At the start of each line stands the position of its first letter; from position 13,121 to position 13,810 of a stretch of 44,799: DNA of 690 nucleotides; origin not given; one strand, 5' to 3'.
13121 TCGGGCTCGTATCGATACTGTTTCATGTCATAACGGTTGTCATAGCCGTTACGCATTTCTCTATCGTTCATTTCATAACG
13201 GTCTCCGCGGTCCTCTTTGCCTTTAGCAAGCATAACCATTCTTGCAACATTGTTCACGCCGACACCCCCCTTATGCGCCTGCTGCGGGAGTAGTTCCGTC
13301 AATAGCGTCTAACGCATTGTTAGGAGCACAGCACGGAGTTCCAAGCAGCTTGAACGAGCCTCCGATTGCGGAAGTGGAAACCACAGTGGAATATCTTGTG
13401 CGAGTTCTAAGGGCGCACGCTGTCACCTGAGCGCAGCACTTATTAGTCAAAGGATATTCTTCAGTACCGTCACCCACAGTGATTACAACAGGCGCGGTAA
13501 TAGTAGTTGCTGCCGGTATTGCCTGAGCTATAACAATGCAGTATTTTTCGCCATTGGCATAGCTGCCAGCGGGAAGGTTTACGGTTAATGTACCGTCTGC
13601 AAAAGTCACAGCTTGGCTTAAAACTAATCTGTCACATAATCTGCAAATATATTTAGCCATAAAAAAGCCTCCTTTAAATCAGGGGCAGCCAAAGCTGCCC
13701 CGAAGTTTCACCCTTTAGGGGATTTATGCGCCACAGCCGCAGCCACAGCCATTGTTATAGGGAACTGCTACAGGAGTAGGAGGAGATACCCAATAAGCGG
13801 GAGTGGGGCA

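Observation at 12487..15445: Insulated post-lysis cargo block: sigma-region-4-like regulator plus five Gly/Cys/Tyr/Arg-rich proteins of unrecognised function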

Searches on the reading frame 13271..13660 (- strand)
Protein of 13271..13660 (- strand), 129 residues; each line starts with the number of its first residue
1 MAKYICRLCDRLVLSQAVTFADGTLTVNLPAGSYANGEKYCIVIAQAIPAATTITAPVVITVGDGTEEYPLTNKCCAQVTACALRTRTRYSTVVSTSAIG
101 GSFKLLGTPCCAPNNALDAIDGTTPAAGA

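Call 3: search_protein_families(library=pfam, proteins=[window:13271-13660:-], max_evalue=1)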
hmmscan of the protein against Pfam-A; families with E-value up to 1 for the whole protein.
window:13271-13660:- (129 aa): 0 families

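Call 4: search_protein_families(library=phrogs, proteins=[window:13271-13660:-], max_evalue=1)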
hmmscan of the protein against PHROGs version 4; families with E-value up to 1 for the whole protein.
window:13271-13660:- (129 aa): 2 families
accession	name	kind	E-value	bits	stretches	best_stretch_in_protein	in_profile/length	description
phrog_31654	-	unknown function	0.0023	18.9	1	16-86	27-98/141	-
phrog_36614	-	unknown function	0.14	12.9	1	25-91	81-147/155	-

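Call 6: search_protein_families(library=ncbifam, proteins=[window:13271-13660:-], max_evalue=1)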
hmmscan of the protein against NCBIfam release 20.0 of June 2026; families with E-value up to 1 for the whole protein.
window:13271-13660:- (129 aa): 0 families

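Call 9: search_solved_structures(query=window:13271-13660:-, max_evalue=10)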
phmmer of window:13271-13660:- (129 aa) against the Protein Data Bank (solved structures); distinct sequences matched with E-value up to 10: 1.
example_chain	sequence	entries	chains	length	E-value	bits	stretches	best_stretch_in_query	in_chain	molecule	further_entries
6fwx_A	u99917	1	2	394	0.075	16.4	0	17-59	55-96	Titin,Titin,Titin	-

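Call 17: search_dna_similar(query=window:13271-13660:-, collection=phages, mode=protein, max_rows=40, max_evalue=0.001)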
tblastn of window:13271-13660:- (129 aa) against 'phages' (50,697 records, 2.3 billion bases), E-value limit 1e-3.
Records with a match: 5; places in all: 5; records where one place covers at least 80% of the query: 5.
Best place of each record, by identity: 60-80% 5.
By first word of the organism name: Bacteriophage 4; bajarodcaudo 1.
By host as written in the record: - 5.
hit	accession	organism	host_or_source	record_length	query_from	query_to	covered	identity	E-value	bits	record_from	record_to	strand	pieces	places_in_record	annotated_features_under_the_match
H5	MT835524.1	Bacteriophage sp.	human fecal samples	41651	3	122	93%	66.9%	1e-28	114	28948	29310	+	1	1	record has no annotation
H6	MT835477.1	Bacteriophage sp.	human fecal samples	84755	3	122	93%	65.0%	7e-31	120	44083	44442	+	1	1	record has no annotation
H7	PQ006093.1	bajarodcaudo virus 2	Neotoma bryanti feces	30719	3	127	97%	61.6%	4e-27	110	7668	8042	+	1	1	hypothetical protein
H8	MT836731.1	Bacteriophage sp.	human fecal samples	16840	3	110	84%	65.1%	4e-17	81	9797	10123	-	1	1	record has no annotation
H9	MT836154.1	Bacteriophage sp.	human fecal samples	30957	3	110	84%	65.1%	6e-17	81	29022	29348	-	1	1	record has no annotation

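Call 21: get_annotated_region(hit=H7, flank=7000)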
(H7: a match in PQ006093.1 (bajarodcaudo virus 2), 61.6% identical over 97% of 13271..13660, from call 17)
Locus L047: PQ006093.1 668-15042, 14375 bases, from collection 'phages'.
description: Bajarodcaudo virus 2 isolate BGG_06_2, complete genome.
organism: bajarodcaudo virus 2 (NCBI taxid 3342781)
taxonomy: Viruses; Duplodnaviria; Heunggongvirae; Uroviricota; Caudoviricetes
host: -; source: Neotoma bryanti feces; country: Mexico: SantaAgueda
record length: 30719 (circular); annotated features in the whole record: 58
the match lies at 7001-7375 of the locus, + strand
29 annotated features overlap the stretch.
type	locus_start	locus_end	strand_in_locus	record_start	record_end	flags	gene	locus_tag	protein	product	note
CDS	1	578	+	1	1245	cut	-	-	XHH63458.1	large terminase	-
CDS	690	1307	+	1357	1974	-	-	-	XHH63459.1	Zn dep PLPC protein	-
CDS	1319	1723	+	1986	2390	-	-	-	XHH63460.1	hypothetical protein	-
CDS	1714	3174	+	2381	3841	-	-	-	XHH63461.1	portal protein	-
CDS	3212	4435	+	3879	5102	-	-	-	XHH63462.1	LbR YadA-like protein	-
CDS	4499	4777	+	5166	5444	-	-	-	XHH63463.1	hypothetical protein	-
CDS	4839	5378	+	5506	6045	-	-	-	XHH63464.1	hypothetical protein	-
CDS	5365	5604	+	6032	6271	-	-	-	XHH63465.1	hypothetical protein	-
CDS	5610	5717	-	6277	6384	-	-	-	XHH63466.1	hypothetical protein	-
CDS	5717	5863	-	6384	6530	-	-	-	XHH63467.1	hypothetical protein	-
CDS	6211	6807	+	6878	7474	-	-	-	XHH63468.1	hypothetical protein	-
CDS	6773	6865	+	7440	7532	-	-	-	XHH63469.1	hypothetical protein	-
CDS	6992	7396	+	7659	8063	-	-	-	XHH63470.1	hypothetical protein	-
CDS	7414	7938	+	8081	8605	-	-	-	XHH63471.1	hypothetical protein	-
CDS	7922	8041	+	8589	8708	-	-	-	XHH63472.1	hypothetical protein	-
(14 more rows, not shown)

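Call 22: find_homologous_proteins(query=window:13271-13660:-)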
Query window:13271-13660:- (129 aa): 5022 proteins with E <= 0.001 among 5036 candidates; the best 120 are listed.
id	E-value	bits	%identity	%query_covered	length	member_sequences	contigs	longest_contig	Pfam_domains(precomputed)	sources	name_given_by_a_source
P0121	2.6e-77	275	100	100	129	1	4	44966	-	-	-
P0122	2.5e-75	268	98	100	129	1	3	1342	-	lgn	-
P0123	3.2e-75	268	98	100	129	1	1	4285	-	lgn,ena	-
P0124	6.1e-75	267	98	100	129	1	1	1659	-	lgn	-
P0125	1.3e-74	266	97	100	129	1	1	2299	-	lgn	-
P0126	1.4e-74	266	98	100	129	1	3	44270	-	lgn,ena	-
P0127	3.6e-74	265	98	100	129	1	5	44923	-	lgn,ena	-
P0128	4.6e-74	264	97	100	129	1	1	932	-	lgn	-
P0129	5.1e-74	264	98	100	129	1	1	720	-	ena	-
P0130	6.5e-74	264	97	100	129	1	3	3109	-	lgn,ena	-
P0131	1.8e-73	262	96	100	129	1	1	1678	-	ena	-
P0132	6.5e-73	260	95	100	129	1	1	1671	-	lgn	-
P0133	1.0e-72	260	95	100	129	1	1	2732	-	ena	-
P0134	4.6e-72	258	95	100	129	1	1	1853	-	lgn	-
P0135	5.3e-72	258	96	100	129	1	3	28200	-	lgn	-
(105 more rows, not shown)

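Call 26: search_protein_families(library=padloc, proteins=[window:13271-13660:-], max_evalue=1)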
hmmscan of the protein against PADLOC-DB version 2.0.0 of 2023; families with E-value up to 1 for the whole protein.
window:13271-13660:- (129 aa): 0 families

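Call 30: predict_structure(alignment_id=A1)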
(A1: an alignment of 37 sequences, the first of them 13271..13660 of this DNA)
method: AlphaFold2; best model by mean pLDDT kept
length: 129 residues; sequences in the alignment: 37
mean_pLDDT: 48.7   pTM: 0.46
mean pLDDT of the five models: 48.7, 45.0, 44.6, 44.3, 41.7
residues with pLDDT >= 90: 0; 70-90: 1; 50-70: 72; < 50: 56
segments of 3 or more residues with pLDDT < 50: 1-11, 88-91, 95-102, 108-129
pLDDT, mean of each block of 10 residues (from residue 1): 38 56 64 52 53 57 59 56 49 42 48 30 28
secondary structure, 60 per line:
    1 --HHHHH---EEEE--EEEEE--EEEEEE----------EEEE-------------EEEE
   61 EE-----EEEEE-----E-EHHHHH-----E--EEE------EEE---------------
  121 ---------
elements in order: H3-7 E11-14 E17-21 E24-29 E40-43 E57-62 E68-72 H81-85 E94-96 E103-105
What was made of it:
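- On Ena endospore appendage proteins (DUF3992) / CotY-ExsY: The fold could not be tested (pLDDT 48.7, call 30).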

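Call 36: search_solved_structures(query=A3, max_evalue=10, show_alignments=2)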
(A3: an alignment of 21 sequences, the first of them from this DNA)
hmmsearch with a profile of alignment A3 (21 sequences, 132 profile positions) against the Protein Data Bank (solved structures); distinct sequences matched with E-value up to 10: 2.
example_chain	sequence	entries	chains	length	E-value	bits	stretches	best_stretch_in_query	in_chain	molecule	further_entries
1x64_A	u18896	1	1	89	0.11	15.3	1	55-92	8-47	Alpha-actinin-2 associated LIM protein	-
6m5y_A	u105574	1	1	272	1.5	11.7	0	15-33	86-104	Galectin-1,Galectin-1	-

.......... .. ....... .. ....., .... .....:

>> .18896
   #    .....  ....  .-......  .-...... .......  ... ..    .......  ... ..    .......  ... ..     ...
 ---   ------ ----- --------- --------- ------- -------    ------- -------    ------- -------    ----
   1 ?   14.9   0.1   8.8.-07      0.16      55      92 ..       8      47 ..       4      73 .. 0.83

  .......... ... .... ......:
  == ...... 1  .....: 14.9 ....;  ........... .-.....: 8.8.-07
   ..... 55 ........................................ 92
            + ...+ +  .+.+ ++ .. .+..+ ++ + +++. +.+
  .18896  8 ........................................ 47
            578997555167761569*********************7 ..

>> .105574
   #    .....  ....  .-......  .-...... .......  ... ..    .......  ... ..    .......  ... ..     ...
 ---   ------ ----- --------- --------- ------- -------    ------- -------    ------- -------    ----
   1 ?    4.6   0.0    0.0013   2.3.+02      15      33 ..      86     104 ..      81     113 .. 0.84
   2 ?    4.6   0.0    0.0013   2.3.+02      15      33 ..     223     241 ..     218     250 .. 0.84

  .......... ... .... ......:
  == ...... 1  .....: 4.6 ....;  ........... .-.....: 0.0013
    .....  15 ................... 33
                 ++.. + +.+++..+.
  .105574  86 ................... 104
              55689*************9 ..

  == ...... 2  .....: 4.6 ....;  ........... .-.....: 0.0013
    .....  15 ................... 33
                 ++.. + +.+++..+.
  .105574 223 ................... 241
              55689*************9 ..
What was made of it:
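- On Ena endospore appendage proteins (DUF3992) / CotY-ExsY: No PDB hit with the sequence or the profile (calls 9, 36).
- No similarity to any toxin or bacteriocin family (calls 3, 6, 9, 36).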

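Call 37: search_protein_families(library=pfam, alignment_id=A3, max_evalue=5)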
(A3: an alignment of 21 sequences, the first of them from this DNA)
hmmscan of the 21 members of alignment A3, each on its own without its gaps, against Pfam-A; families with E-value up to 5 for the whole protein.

A. member 1, seq(129 aa): 0 families

B. families by the number of members that match (of 21 scanned): 7 families
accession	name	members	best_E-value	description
PF14601.11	TFX_C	5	0.024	DNA_binding protein, TFX, C-term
PF22514.2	EXPB1_D1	3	0.01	EXPB1-like domain 1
PF12804.13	NTP_transf_3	2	0.14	MobA-like NTP transferase domain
PF11094.13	UL11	1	0.024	Membrane-associated tegument protein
PF25420.1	zf-C2H2_ZN292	1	0.073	ZN292-like C2H2 zinc finger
PF06823.17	DUF1236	1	0.1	Protein of unknown function (DUF1236)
PF21833.1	DUF6893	1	1.8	Family of unknown function (DUF6893)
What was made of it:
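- There is no hit to YjcZ, DUF3992/Ena, CotY/ExsY or any coat family (calls 3, 6, 37).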

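Call 39: find_related_loci(query=A1, collection=genome_contigs, flank=8000)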
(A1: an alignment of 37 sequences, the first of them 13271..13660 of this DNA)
Query A1 (129 aa) in genome_contigs; peptide patterns used: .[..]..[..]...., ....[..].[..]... (x = any residue, [..] = any of these).
48 stretches matched a pattern; 19 encode a relative of the query (tblastn E <= 1e-3); 18 distinct loci.
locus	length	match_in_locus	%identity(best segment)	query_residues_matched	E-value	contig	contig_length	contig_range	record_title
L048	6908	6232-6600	83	5-127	1e-67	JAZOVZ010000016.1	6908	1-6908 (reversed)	MAG: Eubacteriales bacterium isolate T1900045525_YK20190219.MAGScoT_cleanbin_000013 SGB_7676_k141_1520850, whole genome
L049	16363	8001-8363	82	5-125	1e-64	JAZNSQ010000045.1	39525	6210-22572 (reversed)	MAG: Clostridia bacterium isolate T1900044809_TS20190275.MAGScoT_cleanbin_000004 SGB_2768_k141_783198, whole genome shot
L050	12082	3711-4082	77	3-126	1e-62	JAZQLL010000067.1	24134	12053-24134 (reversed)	MAG: Oscillospiraceae bacterium isolate T1900044609_TS20190075.MAGScoT_cleanbin_000075 SGB_790_k141_1778475, whole genom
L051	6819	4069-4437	77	5-127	6e-62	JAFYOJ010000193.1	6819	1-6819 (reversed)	MAG: Clostridia bacterium isolate RGIG7274 Water_buffalos_Cecum-4__c792711, whole genome shotgun sequence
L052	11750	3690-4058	76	3-125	2e-61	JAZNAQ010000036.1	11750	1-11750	MAG: Eubacteriales bacterium isolate T1900044746_TS20190212.MAGScoT_cleanbin_000012 SGB_2120_k141_122233, whole genome s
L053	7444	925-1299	78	4-128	3e-61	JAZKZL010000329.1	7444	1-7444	MAG: Oscillospiraceae bacterium isolate T1900045088_TC20190082.MAGScoT_cleanbin_000028 SGB_4695_k141_1589579, whole geno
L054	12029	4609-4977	76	3-125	2e-61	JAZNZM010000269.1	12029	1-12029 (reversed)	MAG: Oscillospiraceae bacterium isolate T1900044767_TS20190233.MAGScoT_cleanbin_000075 SGB_2427_k141_2840872, whole geno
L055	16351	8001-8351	76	5-121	3e-59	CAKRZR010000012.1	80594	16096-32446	MAG: uncultured Eubacteriales bacterium isolate REFINED_METABAT215_TOP10_CONTIGS_1500_ASSEMBLY_K77_MERGED__Nepal_MoBio_F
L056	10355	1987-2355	73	3-125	5e-59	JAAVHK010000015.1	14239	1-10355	MAG: Ruminococcus sp. isolate Mgla_MAG_17-bin_14 c_000000018683, whole genome shotgun sequence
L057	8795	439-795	76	3-121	9e-58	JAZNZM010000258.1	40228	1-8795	MAG: Oscillospiraceae bacterium isolate T1900044767_TS20190233.MAGScoT_cleanbin_000075 SGB_2427_k141_810615, whole genom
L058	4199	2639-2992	76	6-123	1e-57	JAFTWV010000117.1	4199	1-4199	MAG: Clostridia bacterium isolate RGIG4222 Roe_deer_Colon-4__c417970, whole genome shotgun sequence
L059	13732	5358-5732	70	1-125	1e-57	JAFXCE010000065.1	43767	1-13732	MAG: Clostridia bacterium isolate RGIG6282 Sheep_Rectum-3__c430367, whole genome shotgun sequence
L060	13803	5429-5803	70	3-127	1e-56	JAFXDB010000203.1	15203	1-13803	MAG: Clostridia bacterium isolate RGIG6305 Sheep_Rectum-3__c1106205, whole genome shotgun sequence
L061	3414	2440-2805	70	5-126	1e-53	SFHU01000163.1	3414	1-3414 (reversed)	MAG: Clostridiales bacterium isolate W1P12.035 Contig8187, whole genome shotgun sequence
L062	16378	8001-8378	67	1-126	3e-49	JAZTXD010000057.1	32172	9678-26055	MAG: Candidatus Flemingiibacterium sp. isolate T1900045331_YK20190020.MAGScoT_cleanbin_000017 SGB_6526_k141_1646059, who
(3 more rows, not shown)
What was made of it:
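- On Spanins (i-/o-/u-spanin): Most hosts are monoderm Clostridia (call 39).
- Hosts of the closest relatives are Oscillospiraceae and Clostridia (call 39).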

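Call 52: fold_search(model_id=the predicted structure, library=pdb)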
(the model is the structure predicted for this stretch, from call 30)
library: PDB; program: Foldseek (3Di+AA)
matches with E <= 10: 39; with E <= 0.001: 0
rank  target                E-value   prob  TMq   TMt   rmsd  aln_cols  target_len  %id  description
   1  9b45_2                1.1e-01  0.75  0.40  0.19   4.7        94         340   13  Pseudomonas phage Pa193 baseplate complex and tail fiber (released 2024-10-16)
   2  2plj_A                1.2e+00  0.09  0.25  0.11   9.5       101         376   11  Crystal structure of lysine/ornithine decarboxylase complexed with putrescine from Vibrio vulnificus (released 2007-07-10)
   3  4aib_D                2.9e+00  0.04  0.19  0.09   7.3        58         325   19  Crystal Structure of Ornithine Decarboxylase from Entamoeba histolytica. (released 2013-01-30)
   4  4xg1_A                2.9e+00  0.02  0.14  0.05  15.0       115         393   10  Psychromonas ingrahamii diaminopimelate decarboxylase with LLP (released 2016-03-09)
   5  2plk_B                3.5e+00  0.05  0.25  0.11   9.5       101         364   11  Crystal structure of lysine/ornithine decarboxylase complexed with cadaverine from Vibrio vulnificus (released 2007-07-10)
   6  2plj_B                4.0e+00  0.06  0.24  0.10   5.4        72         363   12  Crystal structure of lysine/ornithine decarboxylase complexed with putrescine from Vibrio vulnificus (released 2007-07-10)
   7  2nva_H                4.5e+00  0.04  0.25  0.11   6.4        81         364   11  The X-ray crystal structure of the Paramecium bursaria Chlorella virus arginine decarboxylase bound to agmatine (released 2007-03-20)
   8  2nva_C                4.5e+00  0.03  0.23  0.10  11.7        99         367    9  The X-ray crystal structure of the Paramecium bursaria Chlorella virus arginine decarboxylase bound to agmatine (released 2007-03-20)
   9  2nv9_A                4.5e+00  0.03  0.22  0.09  11.8       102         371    9  The X-ray Crystal Structure of the Paramecium bursaria Chlorella virus arginine decarboxylase (released 2007-03-20)
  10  1b3q_B                4.5e+00  0.02  0.20  0.10  10.6        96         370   10  CRYSTAL STRUCTURE OF CHEA-289, A SIGNAL TRANSDUCING HISTIDINE KINASE (released 1999-12-15)
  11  1f3t_A                4.8e+00  0.05  0.24  0.10   5.5        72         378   15  CRYSTAL STRUCTURE OF TRYPANOSOMA BRUCEI ORNITHINE DECARBOXYLASE (ODC) COMPLEXED WITH PUTRESCINE, ODC'S REACTION PRODUC (released 2000-11-22)
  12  7pxb_A                4.8e+00  0.01  0.19  0.08  15.5       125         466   10  Substrate-engaged mycobacterial Proteasome-associated ATPase - focused 3D refinement (state B) (released 2022-01-19)
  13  2tod_B                5.1e+00  0.04  0.26  0.12   6.0        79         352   11  ORNITHINE DECARBOXYLASE FROM TRYPANOSOMA BRUCEI K69A MUTANT IN COMPLEX WITH ALPHA-DIFLUOROMETHYLORNITHINE (released 1999-11-17)
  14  9p1d_D                5.1e+00  0.01  0.14  0.09  11.4        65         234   15  Cas1-Cas2/3 integrase bound to foreign dsDNA fragment (released 2025-10-22)
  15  2nv9_G                5.5e+00  0.04  0.26  0.11   6.1        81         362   11  The X-ray Crystal Structure of the Paramecium bursaria Chlorella virus arginine decarboxylase (released 2007-03-20)
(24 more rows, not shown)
